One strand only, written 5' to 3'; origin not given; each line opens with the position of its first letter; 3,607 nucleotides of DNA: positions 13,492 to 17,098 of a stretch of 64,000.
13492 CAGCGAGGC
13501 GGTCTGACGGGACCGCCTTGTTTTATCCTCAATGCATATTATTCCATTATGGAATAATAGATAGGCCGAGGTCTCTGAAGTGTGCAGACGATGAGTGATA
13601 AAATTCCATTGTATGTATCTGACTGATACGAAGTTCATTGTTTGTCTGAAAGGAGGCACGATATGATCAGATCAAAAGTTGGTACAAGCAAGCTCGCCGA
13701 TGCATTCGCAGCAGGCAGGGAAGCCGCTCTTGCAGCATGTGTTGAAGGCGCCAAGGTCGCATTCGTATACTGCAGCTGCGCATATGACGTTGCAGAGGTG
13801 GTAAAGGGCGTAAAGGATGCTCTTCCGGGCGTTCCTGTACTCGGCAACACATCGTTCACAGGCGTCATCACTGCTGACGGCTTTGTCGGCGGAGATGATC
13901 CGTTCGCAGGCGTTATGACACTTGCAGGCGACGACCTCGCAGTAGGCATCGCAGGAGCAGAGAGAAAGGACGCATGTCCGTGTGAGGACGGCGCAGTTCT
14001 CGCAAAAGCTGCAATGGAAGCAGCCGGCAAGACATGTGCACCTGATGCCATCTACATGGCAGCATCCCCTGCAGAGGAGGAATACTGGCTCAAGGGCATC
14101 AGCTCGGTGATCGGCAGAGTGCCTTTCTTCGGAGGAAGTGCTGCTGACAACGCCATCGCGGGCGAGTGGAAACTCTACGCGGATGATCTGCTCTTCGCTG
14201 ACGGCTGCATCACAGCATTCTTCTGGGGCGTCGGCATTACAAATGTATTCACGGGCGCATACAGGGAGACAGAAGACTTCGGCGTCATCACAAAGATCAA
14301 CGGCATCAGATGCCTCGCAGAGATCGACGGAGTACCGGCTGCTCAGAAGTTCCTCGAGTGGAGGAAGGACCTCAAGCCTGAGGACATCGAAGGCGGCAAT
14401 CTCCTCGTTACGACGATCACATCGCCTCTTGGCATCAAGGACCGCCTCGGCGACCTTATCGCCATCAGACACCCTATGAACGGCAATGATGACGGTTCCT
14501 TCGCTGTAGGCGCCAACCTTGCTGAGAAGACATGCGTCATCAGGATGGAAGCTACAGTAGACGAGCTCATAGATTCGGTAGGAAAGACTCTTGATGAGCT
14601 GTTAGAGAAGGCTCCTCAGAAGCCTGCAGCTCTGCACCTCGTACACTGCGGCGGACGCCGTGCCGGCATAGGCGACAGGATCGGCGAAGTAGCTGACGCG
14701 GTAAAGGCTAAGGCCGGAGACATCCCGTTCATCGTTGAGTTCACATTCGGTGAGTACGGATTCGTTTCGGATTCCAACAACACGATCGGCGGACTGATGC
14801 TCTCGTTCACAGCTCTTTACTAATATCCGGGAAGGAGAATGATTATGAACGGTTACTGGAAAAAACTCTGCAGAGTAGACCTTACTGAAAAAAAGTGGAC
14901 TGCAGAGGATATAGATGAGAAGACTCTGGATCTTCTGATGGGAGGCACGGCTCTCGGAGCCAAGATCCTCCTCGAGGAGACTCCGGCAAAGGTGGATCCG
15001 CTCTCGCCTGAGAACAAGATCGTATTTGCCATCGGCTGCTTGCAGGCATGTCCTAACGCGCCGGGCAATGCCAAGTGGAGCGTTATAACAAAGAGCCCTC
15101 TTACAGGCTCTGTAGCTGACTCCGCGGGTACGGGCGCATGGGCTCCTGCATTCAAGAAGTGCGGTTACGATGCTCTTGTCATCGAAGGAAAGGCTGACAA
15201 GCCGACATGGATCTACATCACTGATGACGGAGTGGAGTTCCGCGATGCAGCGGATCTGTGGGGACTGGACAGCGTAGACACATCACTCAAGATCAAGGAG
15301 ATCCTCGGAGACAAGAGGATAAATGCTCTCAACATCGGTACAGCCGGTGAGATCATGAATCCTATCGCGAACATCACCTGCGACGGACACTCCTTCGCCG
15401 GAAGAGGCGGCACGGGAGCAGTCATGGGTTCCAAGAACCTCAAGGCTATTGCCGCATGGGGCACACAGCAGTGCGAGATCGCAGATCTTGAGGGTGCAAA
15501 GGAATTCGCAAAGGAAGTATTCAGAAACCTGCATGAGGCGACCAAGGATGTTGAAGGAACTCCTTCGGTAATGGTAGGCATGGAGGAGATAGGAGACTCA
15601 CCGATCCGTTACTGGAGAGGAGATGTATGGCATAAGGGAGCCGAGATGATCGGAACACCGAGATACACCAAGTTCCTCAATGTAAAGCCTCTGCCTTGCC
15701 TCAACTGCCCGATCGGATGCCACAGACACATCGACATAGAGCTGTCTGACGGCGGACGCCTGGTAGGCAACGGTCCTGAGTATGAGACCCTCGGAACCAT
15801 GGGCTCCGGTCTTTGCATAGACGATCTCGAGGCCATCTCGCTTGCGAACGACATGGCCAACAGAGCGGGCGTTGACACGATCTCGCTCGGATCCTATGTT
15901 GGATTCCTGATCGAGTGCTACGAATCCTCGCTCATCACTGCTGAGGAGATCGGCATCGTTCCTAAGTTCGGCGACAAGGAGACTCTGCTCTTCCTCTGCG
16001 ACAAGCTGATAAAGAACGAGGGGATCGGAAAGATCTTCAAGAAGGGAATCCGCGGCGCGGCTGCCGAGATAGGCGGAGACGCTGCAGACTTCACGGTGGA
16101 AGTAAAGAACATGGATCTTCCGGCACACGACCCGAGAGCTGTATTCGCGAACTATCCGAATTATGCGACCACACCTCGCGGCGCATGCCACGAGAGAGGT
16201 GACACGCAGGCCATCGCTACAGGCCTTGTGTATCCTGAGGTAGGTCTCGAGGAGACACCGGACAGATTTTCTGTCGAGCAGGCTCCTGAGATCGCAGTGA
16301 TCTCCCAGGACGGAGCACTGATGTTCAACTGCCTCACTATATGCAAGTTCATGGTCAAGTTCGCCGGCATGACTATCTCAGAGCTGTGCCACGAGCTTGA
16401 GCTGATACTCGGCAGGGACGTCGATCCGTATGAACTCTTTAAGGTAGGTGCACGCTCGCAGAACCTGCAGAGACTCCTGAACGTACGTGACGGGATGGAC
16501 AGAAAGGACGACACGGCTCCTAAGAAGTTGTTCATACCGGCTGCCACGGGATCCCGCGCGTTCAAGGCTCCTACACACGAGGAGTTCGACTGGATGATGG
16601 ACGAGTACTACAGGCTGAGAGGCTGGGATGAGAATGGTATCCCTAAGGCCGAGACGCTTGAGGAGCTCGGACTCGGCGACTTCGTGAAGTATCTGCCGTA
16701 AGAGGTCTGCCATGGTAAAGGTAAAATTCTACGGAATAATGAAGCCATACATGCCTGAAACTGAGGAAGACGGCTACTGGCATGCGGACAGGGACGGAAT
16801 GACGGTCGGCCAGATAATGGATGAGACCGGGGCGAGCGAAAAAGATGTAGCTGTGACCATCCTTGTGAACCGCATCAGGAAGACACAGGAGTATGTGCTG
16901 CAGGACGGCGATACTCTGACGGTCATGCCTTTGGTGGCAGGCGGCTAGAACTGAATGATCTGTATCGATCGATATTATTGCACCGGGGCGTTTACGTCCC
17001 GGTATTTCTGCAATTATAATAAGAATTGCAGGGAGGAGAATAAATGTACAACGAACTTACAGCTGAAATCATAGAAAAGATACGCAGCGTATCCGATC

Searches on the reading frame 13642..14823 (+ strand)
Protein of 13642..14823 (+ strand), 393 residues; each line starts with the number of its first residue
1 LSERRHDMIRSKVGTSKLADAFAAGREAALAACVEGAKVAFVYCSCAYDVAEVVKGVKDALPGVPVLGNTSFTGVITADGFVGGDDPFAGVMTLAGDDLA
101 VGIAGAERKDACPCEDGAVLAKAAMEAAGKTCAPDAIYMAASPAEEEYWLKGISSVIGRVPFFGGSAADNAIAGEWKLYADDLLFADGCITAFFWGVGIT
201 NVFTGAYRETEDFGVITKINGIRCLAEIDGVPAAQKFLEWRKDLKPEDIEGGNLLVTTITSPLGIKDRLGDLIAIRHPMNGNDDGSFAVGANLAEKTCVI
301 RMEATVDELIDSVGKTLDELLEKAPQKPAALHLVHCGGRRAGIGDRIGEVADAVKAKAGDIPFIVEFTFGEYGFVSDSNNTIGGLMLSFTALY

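Call 3: search_protein_families(library=pfam, proteins=[window:13642-14823:+], max_evalue=0.1)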
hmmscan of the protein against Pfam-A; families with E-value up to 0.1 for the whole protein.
window:13642-14823:+ (393 aa): 2 families
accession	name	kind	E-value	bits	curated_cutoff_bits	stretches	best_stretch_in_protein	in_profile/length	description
PF08495.15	FIST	-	8.9e-23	81.6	23.2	1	39-230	2-188/189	FIST N domain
PF10442.14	FIST_C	-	1.5e-19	70.8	28.5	1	250-373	12-130/131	FIST C domain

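Call 20: find_related_loci(query=window:13663-14823:+, collection=genome_contigs, flank=6000)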
Query window:13663-14823:+ (386 aa) in genome_contigs; peptide patterns used: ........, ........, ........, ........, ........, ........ (x = any residue, [..] = any of these).
367 stretches matched a pattern; 277 encode a relative of the query (tblastn E <= 1e-3); the best 80 are kept; 80 distinct loci.
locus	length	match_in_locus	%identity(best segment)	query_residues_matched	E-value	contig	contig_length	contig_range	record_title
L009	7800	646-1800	87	1-385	0e+0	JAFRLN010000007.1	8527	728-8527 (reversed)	MAG: Mogibacterium sp. isolate RGIG2579 Goat_Jejunum.Co__c54968, whole genome shotgun sequence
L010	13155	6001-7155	89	1-385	0e+0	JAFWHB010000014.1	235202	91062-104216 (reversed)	MAG: Mogibacterium sp. isolate RGIG5733 Sheep_Ileum-1__c66760, whole genome shotgun sequence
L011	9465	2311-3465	86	1-385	0e+0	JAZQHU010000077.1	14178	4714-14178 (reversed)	MAG: Anaerovoracaceae bacterium isolate T1900044627_TS20190093.MAGScoT_cleanbin_000009 SGB_954_k141_549101, whole genome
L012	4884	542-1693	70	1-385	3e-178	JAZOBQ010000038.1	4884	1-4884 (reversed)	MAG: Oscillospiraceae bacterium isolate T1900044757_TS20190223.MAGScoT_cleanbin_000101 SGB_2317_k141_971539, whole genom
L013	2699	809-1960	70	1-385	0e+0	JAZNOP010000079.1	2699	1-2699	MAG: Acutalibacteraceae bacterium isolate T1900044652_TS20190118.MAGScoT_cleanbin_000015 SGB_1433_k141_2658747, whole ge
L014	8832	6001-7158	70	1-385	3e-169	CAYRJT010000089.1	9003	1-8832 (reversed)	MAG TPA_asm: uncultured Lachnospiraceae bacterium isolate SRP192927_co1_119 genome assembly, contig: NODE_19636_length_9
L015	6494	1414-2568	68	1-386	4e-169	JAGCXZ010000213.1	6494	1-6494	MAG: Lachnospiraceae bacterium isolate RGIG10225 Yak_Rumen-5__c1387455, whole genome shotgun sequence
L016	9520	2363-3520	69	1-385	3e-168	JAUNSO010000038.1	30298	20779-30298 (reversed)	MAG: bacterium isolate S4R_St_43 NODE_449_length_30298_cov_20.807030, whole genome shotgun sequence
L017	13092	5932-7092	69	1-385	1e-167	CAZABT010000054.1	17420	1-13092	MAG TPA_asm: uncultured Lachnospiraceae bacterium isolate SRP192927_co1_929 genome assembly, contig: NODE_6819_length_17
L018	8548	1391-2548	66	1-385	1e-167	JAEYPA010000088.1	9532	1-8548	MAG: Bacillota bacterium isolate OH_CBB_175 k127_2046248, whole genome shotgun sequence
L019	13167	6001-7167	68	1-385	2e-167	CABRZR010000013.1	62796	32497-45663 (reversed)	MAG TPA_asm: uncultured Coriobacteriia bacterium isolate MGYG-HGUT-02074 genome assembly, contig: GUT_GENOME125939_13, w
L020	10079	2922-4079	69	1-385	2e-167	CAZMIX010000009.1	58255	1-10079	MAG TPA_asm: uncultured Lachnospiraceae bacterium isolate SRP192927_co4_230 genome assembly, contig: NODE_615_length_582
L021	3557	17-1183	68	1-385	3e-174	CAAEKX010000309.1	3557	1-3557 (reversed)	MAG TPA_asm: Coriobacteriia bacterium, isolate HGM04055, WGS project CAAEKX010000000 data, contig: ERS537212_19_k99_1125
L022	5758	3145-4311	68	1-385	8e-169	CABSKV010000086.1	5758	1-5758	MAG TPA_asm: uncultured Coriobacteriia bacterium isolate MGYG-HGUT-02686 genome assembly, contig: GUT_GENOME158324_86, w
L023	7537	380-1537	65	1-385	4e-165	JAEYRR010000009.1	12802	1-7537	MAG: Bacillota bacterium isolate OH_CBB_67 k127_1786764, whole genome shotgun sequence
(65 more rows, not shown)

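Call 27: find_encoding_contigs(protein=window:13663-14823:+, flank=6000, max_places=10)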
Protein window:13663-14823:+ (386 aa): no gene with exactly this product is on record in the collection.

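Call 32: find_homologous_proteins(query=window:13663-14823:+, max_evalue=1e-100)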
Query window:13663-14823:+ (386 aa): 2248 proteins with E <= 1e-100 among 8000 candidates; the best 120 are listed.
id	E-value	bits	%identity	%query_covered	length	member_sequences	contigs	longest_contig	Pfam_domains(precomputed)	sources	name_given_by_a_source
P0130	2.1e-240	815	95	100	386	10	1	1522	PF08495.16,PF10442.15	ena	-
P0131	3.3e-223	759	89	100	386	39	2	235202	PF08495.16,PF10442.15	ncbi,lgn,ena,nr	ncbi:MAG: FIST C-terminal domain-containing protein [Mogibacterium sp.]|nr:FIST C-terminal domain-co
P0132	3.8e-208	709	84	100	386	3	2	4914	PF08495.16,PF10442.15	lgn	-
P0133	1.7e-203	694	82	100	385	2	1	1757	PF08495.16,PF10442.15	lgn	-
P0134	2.9e-202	690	81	100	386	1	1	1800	PF08495.16,PF10442.15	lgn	-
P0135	1.5e-198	678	80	100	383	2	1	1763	PF08495.16,PF10442.15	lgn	-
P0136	2.5e-194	664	78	100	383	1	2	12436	PF08495.16,PF10442.15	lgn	-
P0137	1.9e-192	657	78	100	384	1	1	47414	PF08495.16,PF10442.15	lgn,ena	-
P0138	1.9e-191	654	78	100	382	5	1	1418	PF08495.16,PF10442.15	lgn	-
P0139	4.8e-191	653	77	100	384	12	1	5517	PF08495.16,PF10442.15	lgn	-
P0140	1.9e-190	651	77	100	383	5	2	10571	PF08495.16,PF10442.15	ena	-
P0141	2.5e-186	637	76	99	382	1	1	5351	PF08495.16,PF10442.15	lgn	-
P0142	9.4e-186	635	77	100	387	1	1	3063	PF08495.16,PF10442.15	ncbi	-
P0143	5.3e-175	600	70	100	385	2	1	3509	PF08495.16,PF10442.15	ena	-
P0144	2.6e-170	585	70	100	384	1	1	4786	PF08495.16,PF10442.15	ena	-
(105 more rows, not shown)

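Call 33: find_encoding_contigs(protein=P0130, flank=4000, max_places=6)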
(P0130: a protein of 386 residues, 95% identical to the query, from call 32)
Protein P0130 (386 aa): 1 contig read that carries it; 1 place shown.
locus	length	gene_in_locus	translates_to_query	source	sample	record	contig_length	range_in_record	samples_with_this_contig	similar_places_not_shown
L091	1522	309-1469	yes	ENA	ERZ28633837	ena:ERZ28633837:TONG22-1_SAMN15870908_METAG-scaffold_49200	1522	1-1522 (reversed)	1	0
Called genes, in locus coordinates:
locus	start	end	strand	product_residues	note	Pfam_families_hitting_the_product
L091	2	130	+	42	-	?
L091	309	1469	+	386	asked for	PF08495:FIST, PF10442:FIST_C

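Call 34: find_encoding_contigs(protein=P0132, flank=4000, max_places=6)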
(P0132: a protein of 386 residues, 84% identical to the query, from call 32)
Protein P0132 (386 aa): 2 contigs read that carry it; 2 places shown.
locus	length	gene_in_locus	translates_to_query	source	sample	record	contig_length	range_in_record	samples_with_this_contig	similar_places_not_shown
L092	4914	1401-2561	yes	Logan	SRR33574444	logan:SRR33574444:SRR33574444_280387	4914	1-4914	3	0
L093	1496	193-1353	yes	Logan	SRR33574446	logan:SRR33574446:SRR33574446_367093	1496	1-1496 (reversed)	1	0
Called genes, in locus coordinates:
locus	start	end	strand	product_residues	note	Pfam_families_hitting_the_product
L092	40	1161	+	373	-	PF02615:Ldh_2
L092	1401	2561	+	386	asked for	PF08495:FIST, PF10442:FIST_C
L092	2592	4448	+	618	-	PF02730:AFOR_N, PF01314:AFOR_C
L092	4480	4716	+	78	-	PF02597:ThiS (weak)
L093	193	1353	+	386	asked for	PF08495:FIST, PF10442:FIST_C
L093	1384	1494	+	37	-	?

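Call 42: search_protein_families(library=ncbifam, proteins=[window:13663-14823:+], max_evalue=0.01)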
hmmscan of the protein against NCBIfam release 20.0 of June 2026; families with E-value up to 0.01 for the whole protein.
window:13663-14823:+ (386 aa): 1 family
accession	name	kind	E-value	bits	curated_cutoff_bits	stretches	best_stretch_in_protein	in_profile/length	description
NF041558.1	NosP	equivalog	3.7e-13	49.3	450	1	8-314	2-304/368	nitric oxide-sensing protein NosP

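Call 47: list_cluster_members(proteins=[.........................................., P0130])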
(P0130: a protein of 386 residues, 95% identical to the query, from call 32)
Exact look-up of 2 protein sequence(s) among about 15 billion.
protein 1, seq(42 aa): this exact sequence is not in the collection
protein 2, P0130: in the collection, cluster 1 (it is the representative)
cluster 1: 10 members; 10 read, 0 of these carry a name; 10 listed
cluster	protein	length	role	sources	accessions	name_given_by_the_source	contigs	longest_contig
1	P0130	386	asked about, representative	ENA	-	-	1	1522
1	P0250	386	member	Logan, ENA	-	-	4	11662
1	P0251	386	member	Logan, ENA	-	-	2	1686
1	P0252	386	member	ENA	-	-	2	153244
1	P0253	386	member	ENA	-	-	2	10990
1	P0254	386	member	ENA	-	-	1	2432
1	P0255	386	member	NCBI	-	-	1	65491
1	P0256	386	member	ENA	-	-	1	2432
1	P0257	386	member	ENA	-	-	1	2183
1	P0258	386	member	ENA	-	-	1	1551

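Call 48: find_encoding_contigs(protein=P0252, flank=8000, max_places=10)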
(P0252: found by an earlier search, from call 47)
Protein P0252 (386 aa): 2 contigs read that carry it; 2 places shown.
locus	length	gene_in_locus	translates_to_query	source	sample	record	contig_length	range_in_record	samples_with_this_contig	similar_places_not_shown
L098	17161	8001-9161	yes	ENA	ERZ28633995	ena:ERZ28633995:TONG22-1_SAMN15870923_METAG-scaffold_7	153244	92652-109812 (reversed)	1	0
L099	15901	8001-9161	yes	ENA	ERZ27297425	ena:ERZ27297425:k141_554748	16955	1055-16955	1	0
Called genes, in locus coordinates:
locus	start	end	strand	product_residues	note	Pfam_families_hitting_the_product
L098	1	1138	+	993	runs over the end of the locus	PF00724:Oxidored_FMN, PF03486:HI0933_like (weak), PF07992:Pyr_redox_2, PF13450:NAD_binding_8, PF00070:Pyr_redox, PF00106:adh_short, PF08659:KR (weak), PF13561:adh_short_C2, +11 more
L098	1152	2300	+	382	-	PF14249:Tocopherol_cycl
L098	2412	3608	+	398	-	PF06050:HGD-D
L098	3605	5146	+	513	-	PF06050:HGD-D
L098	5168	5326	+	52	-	-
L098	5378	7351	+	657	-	PF02730:AFOR_N, PF01314:AFOR_C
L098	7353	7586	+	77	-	PF12838:Fer4_7 (weak), PF00037:Fer4 (weak), PF12797:Fer4_2 (weak), PF12837:Fer4_6 (faint), PF13237:Fer4_10, PF14697:Fer4_21, PF13187:Fer4_9, PF25160:LdpA_Fe-S-bd (weak), +2 more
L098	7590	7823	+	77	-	PF02597:ThiS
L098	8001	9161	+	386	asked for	PF08495:FIST, PF10442:FIST_C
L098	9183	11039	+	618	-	PF02730:AFOR_N, PF01314:AFOR_C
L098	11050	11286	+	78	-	PF02597:ThiS (weak)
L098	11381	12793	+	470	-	PF01565:FAD_binding_4, PF02913:FAD-oxidase_C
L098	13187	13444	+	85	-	-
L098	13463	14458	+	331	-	PF01012:ETF, PF00766:ETF_alpha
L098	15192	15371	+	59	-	PF21113:LarA_C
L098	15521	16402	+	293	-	PF12849:PBP_like_2, PF13531:SBP_bac_11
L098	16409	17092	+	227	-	-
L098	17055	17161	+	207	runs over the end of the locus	PF00005:ABC_tran, PF02463:SMC_N (weak), PF13304:AAA_21 (faint)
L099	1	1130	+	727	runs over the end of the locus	?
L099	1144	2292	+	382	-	PF14249:Tocopherol_cycl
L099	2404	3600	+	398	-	PF06050:HGD-D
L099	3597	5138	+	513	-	PF06050:HGD-D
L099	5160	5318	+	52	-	-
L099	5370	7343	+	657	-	PF02730:AFOR_N, PF01314:AFOR_C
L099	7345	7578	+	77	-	PF12838:Fer4_7 (weak), PF00037:Fer4 (weak), PF12797:Fer4_2 (weak), PF12837:Fer4_6 (faint), PF13237:Fer4_10, PF14697:Fer4_21, PF13187:Fer4_9, PF25160:LdpA_Fe-S-bd (weak), +2 more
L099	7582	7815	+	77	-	PF02597:ThiS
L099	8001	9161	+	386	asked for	PF08495:FIST, PF10442:FIST_C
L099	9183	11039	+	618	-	PF02730:AFOR_N, PF01314:AFOR_C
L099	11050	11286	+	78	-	PF02597:ThiS (weak)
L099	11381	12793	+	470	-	PF01565:FAD_binding_4, PF02913:FAD-oxidase_C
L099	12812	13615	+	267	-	PF01012:ETF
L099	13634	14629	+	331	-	PF01012:ETF, PF00766:ETF_alpha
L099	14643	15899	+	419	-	?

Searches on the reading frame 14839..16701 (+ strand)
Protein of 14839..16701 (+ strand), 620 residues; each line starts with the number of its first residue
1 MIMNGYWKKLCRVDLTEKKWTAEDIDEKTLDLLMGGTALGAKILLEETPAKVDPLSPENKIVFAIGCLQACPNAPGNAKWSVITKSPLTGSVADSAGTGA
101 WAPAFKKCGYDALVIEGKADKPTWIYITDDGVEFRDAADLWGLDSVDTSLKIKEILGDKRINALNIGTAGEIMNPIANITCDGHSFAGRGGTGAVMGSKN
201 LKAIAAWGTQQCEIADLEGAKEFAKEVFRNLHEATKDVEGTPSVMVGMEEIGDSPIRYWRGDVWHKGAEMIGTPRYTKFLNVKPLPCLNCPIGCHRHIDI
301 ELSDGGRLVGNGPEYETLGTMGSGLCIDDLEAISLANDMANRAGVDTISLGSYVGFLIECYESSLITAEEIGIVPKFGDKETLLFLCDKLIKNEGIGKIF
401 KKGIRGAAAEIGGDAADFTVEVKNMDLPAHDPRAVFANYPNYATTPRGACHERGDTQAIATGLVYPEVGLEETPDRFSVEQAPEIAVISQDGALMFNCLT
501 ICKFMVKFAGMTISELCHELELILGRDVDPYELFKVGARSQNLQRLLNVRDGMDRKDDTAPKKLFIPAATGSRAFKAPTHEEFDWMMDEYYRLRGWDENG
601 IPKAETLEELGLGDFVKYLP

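Call 3: search_protein_families(library=pfam, proteins=[window:14839-16701:+], max_evalue=0.1)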
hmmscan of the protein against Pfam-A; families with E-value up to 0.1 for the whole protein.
window:14839-16701:+ (620 aa): 2 families
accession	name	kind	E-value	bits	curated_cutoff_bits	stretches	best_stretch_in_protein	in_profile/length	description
PF01314.23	AFOR_C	-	3.7e-101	339.5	27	1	237-612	21-385/385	Aldehyde ferredoxin oxidoreductase, domains 2 & 3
PF02730.20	AFOR_N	-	1.6e-68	230.8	29.8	1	9-208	2-198/199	Aldehyde ferredoxin oxidoreductase, N-terminal domain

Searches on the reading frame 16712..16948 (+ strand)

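Call 3: search_protein_families(library=pfam, proteins=[window:16712-16948:+], max_evalue=0.1)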
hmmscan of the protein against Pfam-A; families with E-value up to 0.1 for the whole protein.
window:16712-16948:+ (78 aa): 2 families
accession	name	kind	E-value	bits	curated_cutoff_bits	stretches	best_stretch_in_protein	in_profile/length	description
PF02597.26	ThiS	-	7.1e-06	26.9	22.5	1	26-78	18-76/76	ThiS family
PF14451.12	Ub-Mut7C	-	0.00017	21.8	23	1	2-74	4-76/81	Mut7-C ubiquitin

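Call 42: search_protein_families(library=ncbifam, proteins=[window:16712-16948:+], max_evalue=0.01)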
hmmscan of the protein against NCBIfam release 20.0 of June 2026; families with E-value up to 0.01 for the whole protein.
window:16712-16948:+ (78 aa): 1 family
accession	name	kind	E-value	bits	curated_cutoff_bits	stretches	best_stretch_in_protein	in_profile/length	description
TIGR01687.1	moaD_arch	subfamily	1.8e-05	25.2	49.5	1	34-78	44-88/88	MoaD family protein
